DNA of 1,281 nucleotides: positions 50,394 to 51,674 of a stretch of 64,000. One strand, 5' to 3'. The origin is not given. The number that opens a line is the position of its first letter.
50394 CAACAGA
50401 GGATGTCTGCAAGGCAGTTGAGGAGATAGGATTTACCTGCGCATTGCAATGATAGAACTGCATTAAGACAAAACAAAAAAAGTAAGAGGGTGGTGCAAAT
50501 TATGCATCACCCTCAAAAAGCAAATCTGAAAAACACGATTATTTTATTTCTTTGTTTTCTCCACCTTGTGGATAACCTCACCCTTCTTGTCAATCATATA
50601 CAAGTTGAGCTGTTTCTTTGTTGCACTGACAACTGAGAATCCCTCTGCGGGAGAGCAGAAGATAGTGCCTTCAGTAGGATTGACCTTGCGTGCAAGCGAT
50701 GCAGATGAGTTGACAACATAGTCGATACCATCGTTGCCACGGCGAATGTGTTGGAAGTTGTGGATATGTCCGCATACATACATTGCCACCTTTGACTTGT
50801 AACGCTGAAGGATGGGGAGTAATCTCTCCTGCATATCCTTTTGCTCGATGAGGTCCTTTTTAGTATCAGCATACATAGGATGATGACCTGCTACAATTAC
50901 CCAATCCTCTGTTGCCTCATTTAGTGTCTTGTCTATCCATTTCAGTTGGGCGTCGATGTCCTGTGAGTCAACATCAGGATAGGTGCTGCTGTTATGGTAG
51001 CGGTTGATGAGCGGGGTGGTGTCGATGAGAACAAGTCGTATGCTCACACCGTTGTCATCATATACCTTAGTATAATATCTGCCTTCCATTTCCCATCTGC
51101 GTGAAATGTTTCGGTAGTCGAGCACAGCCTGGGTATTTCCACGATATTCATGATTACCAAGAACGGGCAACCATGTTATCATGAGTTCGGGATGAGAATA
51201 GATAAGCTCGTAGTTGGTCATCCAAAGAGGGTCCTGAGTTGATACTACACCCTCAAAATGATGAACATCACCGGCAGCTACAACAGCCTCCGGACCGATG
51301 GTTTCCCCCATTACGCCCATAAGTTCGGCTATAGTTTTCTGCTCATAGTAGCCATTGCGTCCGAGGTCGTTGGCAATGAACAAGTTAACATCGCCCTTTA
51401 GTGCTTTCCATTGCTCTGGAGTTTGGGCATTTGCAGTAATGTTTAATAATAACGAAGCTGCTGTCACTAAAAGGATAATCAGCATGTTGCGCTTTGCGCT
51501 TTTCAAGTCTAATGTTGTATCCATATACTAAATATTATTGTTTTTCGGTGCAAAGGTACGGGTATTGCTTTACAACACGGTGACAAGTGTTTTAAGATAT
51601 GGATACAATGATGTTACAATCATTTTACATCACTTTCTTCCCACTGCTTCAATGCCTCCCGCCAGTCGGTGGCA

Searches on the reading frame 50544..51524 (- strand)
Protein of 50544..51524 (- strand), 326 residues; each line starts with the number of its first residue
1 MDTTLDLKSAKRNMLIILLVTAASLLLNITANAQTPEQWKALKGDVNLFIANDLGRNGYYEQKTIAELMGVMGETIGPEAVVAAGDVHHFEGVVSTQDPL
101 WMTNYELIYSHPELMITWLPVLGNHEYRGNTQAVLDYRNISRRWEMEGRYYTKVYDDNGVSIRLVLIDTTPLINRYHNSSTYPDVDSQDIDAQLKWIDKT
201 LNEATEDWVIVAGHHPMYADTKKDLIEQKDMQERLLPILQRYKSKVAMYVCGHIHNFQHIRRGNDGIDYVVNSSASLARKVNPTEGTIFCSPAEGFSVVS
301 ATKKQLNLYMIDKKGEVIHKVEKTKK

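Call 9: search_protein_families(library=pfam, proteins=[window:50544-51524:-], max_evalue=0.01)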
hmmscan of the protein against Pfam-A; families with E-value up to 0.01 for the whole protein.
window:50544-51524:- (326 aa): 1 family
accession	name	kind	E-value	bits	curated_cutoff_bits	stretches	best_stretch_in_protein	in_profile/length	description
PF00149.33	Metallophos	-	1.6e-15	58.5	21.5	1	50-256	5-190/191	Calcineurin-like phosphoesterase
